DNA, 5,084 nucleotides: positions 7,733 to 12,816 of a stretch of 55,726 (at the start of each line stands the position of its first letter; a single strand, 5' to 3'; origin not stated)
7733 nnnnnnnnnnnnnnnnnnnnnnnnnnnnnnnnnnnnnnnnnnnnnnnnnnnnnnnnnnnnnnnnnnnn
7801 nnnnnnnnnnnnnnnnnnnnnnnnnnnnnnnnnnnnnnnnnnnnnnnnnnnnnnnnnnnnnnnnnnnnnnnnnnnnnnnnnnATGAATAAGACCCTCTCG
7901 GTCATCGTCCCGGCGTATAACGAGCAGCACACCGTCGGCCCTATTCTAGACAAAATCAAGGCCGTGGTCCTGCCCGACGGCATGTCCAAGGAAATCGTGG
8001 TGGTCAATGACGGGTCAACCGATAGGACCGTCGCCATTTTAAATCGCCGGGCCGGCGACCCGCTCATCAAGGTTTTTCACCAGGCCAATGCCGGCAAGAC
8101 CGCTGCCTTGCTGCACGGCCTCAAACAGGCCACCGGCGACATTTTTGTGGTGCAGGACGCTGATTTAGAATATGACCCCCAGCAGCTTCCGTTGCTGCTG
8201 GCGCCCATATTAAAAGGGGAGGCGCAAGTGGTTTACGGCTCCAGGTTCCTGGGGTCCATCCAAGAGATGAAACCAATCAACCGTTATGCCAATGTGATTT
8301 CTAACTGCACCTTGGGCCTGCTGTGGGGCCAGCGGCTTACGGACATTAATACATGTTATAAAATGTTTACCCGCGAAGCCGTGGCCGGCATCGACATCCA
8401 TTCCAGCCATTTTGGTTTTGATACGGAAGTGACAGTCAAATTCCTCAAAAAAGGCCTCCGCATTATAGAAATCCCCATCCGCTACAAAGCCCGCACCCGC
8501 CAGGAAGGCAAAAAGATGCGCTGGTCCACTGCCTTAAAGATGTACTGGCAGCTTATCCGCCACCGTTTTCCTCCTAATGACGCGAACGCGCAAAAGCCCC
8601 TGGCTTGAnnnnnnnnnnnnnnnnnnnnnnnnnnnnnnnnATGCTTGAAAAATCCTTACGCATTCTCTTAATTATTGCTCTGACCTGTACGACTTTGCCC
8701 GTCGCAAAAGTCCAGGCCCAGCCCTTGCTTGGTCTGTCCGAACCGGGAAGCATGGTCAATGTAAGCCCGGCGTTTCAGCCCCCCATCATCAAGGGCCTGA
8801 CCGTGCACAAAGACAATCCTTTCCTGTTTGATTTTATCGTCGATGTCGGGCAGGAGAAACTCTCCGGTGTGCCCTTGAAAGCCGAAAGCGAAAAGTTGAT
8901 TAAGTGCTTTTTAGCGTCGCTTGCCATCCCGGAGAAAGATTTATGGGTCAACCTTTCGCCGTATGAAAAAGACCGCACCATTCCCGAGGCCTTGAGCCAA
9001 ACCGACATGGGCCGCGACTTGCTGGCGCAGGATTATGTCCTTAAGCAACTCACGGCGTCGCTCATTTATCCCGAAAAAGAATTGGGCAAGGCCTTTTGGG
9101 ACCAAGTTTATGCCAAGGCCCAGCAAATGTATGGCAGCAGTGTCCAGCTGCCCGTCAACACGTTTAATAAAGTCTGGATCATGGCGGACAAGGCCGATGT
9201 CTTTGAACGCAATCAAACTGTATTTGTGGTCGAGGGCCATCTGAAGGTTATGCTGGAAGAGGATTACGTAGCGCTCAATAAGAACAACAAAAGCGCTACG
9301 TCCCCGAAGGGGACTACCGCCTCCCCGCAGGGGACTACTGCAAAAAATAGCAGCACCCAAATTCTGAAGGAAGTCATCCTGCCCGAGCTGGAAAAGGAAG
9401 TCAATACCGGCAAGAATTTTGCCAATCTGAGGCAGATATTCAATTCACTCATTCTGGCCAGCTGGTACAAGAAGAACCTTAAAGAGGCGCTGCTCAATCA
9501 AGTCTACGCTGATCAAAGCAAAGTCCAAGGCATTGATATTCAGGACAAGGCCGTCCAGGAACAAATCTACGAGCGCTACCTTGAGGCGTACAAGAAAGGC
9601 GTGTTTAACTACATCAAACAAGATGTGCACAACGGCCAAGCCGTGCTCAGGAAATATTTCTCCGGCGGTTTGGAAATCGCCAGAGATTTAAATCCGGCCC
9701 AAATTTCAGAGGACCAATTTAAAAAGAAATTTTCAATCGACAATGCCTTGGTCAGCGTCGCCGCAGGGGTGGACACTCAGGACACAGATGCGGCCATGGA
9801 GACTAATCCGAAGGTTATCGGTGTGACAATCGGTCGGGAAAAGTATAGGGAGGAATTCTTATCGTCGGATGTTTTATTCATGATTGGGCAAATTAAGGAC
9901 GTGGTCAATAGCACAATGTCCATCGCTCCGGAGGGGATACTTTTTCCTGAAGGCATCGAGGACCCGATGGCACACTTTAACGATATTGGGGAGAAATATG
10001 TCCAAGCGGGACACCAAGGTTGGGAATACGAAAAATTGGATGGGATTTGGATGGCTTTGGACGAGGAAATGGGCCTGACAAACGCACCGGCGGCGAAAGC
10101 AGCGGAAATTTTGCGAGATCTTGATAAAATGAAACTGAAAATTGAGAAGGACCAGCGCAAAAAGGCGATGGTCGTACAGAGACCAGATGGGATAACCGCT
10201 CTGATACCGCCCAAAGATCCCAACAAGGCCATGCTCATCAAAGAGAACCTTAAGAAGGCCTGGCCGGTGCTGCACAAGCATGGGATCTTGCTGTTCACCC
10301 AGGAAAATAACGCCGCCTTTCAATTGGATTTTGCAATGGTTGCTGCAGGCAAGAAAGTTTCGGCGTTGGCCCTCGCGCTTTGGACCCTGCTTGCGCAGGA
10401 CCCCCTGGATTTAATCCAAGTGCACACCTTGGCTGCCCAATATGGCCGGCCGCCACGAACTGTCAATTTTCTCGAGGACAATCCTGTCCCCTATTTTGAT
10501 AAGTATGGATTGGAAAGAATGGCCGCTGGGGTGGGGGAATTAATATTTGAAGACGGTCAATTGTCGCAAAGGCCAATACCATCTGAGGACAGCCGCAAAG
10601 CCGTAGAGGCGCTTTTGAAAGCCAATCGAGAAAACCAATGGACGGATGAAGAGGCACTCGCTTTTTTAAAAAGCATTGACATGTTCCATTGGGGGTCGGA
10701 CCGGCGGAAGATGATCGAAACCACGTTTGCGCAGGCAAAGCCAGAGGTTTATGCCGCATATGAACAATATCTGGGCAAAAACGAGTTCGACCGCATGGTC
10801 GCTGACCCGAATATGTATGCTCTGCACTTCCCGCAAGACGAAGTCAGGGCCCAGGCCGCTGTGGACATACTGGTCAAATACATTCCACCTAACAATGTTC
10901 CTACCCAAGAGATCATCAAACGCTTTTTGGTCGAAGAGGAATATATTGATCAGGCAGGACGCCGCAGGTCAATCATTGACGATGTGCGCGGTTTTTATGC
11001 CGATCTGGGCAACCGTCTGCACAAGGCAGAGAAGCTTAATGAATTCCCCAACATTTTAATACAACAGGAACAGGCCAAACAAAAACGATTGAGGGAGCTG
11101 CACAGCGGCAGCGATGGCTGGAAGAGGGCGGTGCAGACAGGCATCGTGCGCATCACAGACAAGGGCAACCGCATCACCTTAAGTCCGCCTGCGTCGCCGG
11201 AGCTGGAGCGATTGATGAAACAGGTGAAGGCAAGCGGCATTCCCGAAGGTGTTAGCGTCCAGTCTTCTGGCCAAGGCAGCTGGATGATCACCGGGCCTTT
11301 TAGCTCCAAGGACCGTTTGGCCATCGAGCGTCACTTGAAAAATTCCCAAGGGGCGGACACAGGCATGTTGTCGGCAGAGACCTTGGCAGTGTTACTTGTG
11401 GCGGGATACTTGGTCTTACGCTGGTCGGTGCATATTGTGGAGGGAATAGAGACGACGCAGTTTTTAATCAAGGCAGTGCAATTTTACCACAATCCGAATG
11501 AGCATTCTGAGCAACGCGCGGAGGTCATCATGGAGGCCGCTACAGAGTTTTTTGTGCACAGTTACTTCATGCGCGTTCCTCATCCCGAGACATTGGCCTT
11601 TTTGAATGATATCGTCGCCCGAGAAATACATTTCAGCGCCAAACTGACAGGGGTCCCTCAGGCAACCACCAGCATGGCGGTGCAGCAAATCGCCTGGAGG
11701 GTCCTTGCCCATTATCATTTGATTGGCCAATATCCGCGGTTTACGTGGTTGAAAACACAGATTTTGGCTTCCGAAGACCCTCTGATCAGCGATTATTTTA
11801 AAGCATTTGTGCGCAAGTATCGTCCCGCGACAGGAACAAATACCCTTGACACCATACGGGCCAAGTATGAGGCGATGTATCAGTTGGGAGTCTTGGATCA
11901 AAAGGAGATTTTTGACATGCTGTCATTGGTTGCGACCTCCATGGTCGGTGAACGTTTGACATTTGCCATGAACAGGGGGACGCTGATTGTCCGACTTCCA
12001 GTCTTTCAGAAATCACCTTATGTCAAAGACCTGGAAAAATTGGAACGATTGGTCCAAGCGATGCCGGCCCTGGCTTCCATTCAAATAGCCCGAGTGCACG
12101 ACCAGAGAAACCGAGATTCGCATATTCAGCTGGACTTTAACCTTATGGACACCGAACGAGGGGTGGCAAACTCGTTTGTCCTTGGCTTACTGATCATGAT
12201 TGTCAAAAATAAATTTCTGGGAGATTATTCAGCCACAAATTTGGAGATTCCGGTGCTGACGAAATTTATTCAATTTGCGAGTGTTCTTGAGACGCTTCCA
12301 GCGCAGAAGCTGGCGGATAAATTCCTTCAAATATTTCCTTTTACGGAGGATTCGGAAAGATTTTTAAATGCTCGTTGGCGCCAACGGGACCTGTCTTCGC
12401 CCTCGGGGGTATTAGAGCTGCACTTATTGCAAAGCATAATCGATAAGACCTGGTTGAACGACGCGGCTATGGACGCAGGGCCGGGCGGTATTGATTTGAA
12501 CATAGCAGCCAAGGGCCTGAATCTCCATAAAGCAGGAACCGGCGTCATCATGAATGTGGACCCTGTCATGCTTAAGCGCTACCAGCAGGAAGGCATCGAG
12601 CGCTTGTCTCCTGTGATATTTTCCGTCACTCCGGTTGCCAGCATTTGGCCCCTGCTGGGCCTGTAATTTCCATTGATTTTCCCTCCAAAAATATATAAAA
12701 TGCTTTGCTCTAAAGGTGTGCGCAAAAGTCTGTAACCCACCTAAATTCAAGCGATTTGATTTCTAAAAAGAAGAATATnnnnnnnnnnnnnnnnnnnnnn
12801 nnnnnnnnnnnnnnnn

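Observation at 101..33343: Four co-oriented paralogs of an unrecognised secreted family: constant N-domain and constant 'GGIDL' C-tail around unrelated variable cores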

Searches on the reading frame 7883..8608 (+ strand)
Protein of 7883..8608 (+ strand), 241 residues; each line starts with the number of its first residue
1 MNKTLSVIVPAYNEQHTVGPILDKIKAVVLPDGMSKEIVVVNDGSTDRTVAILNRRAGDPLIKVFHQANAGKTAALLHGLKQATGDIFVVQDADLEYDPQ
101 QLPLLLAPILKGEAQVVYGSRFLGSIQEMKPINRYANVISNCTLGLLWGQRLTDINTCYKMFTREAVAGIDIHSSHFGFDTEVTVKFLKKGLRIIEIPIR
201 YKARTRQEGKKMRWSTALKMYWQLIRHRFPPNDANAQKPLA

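Call 10: search_protein_families(library=pfam, proteins=[window:7883-8608:+], max_evalue=0.01)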
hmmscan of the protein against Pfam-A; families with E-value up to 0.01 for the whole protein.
window:7883-8608:+ (241 aa): 3 families
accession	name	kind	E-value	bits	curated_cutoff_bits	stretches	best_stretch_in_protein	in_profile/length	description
PF00535.33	Glycos_transf_2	-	2.2e-33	116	23.3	1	6-167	1-164/168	Glycosyl transferase family 2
PF13641.12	Glyco_tranf_2_3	-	1.8e-10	41.7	27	1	5-128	3-130/230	Glycosyltransferase like family 2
PF13506.12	Glyco_transf_21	-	0.0066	16.4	21.7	1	71-118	17-64/174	Glycosyl transferase family 21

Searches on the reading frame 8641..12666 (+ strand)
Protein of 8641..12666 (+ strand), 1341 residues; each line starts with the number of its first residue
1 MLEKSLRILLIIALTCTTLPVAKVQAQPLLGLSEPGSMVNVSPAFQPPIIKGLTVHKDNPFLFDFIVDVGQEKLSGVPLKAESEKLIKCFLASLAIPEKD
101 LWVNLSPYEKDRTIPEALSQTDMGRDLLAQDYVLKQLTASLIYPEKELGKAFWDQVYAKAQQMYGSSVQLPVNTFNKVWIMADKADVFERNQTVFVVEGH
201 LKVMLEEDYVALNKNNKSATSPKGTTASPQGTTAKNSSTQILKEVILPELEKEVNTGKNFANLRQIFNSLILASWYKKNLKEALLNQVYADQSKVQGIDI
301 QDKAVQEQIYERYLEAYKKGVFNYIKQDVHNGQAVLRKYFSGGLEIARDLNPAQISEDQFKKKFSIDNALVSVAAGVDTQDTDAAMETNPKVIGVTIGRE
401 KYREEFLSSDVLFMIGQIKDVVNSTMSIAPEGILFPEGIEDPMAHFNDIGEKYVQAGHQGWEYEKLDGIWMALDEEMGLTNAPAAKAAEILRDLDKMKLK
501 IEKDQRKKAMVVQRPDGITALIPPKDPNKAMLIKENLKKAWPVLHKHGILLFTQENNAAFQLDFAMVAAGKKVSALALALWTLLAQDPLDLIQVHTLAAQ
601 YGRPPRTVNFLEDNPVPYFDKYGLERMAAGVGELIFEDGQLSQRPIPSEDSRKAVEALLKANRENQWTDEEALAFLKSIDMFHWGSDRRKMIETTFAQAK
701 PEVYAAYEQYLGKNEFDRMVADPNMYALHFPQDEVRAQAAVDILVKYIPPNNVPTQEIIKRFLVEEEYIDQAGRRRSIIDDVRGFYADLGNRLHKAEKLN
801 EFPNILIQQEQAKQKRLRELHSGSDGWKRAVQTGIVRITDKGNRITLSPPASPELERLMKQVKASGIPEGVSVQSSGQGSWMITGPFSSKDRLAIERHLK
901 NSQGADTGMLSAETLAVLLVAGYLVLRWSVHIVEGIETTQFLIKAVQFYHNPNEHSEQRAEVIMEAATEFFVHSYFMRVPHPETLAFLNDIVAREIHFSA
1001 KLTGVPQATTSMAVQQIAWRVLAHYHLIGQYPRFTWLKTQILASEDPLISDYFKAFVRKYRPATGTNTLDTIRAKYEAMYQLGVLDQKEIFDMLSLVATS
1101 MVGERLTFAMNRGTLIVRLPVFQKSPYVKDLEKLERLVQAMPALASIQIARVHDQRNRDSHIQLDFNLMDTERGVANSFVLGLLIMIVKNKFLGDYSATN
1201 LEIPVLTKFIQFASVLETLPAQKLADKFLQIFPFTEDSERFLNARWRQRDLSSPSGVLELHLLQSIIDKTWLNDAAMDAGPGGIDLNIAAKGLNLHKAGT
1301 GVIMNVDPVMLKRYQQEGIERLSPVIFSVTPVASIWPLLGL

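Call 7: search_protein_families(library=pfam, proteins=[window:8641-12666:+], max_evalue=1)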
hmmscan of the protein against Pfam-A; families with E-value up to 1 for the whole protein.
window:8641-12666:+ (1341 aa): 0 families

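Call 8: search_protein_families(library=ncbifam, proteins=[window:8641-12666:+], max_evalue=1)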
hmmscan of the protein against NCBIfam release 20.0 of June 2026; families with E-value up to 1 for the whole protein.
window:8641-12666:+ (1341 aa): 1 family
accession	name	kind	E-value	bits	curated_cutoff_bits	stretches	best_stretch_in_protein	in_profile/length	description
NF002711.0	PRK02539.1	equivalog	0.018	15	112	1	289-325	12-48/85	DUF896 family protein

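Call 41: search_solved_structures(query=window:8641-12666:+, max_evalue=1)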
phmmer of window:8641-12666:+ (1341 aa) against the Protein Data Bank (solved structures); distinct sequences matched with E-value up to 1: 1.
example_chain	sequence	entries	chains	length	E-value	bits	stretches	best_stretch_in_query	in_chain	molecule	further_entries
4n6e_B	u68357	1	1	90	0.39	11.4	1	766-813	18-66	ThiS/MoaD family protein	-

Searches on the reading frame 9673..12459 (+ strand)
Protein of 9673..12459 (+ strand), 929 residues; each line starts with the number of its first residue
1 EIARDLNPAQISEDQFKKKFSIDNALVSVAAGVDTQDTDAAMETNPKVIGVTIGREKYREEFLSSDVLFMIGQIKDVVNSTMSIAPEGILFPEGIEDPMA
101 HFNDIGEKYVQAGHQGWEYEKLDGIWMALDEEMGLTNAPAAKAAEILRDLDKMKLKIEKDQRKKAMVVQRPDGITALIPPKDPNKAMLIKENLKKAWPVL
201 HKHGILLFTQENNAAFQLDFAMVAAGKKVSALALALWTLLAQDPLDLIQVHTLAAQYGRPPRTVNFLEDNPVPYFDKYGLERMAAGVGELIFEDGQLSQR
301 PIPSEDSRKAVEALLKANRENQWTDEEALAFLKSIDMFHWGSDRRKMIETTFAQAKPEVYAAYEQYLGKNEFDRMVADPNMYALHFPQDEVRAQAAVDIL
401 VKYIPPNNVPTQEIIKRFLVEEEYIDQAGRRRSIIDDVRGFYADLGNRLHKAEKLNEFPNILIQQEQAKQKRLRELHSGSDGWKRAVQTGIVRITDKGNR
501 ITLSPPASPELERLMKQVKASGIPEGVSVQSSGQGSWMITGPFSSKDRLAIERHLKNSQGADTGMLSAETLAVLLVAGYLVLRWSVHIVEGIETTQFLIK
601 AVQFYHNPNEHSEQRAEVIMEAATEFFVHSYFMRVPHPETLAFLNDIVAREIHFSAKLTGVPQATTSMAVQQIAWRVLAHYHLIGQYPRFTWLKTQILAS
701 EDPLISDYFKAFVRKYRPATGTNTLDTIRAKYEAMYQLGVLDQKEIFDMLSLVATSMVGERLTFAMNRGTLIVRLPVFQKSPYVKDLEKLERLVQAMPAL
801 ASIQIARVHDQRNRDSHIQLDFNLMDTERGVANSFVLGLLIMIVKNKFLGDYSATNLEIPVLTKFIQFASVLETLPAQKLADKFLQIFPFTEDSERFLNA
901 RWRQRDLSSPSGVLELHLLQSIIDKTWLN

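Call 81: find_related_loci(query=window:9673-12459:+, collection=metagenome_contigs, flank=10000)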
Query window:9673-12459:+ (929 aa) in metagenome_contigs; peptide patterns used: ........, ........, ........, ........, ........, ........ (x = any residue, [..] = any of these).
245 stretches matched a pattern, but none encodes a relative of the query by tblastn (E <= 1e-3).
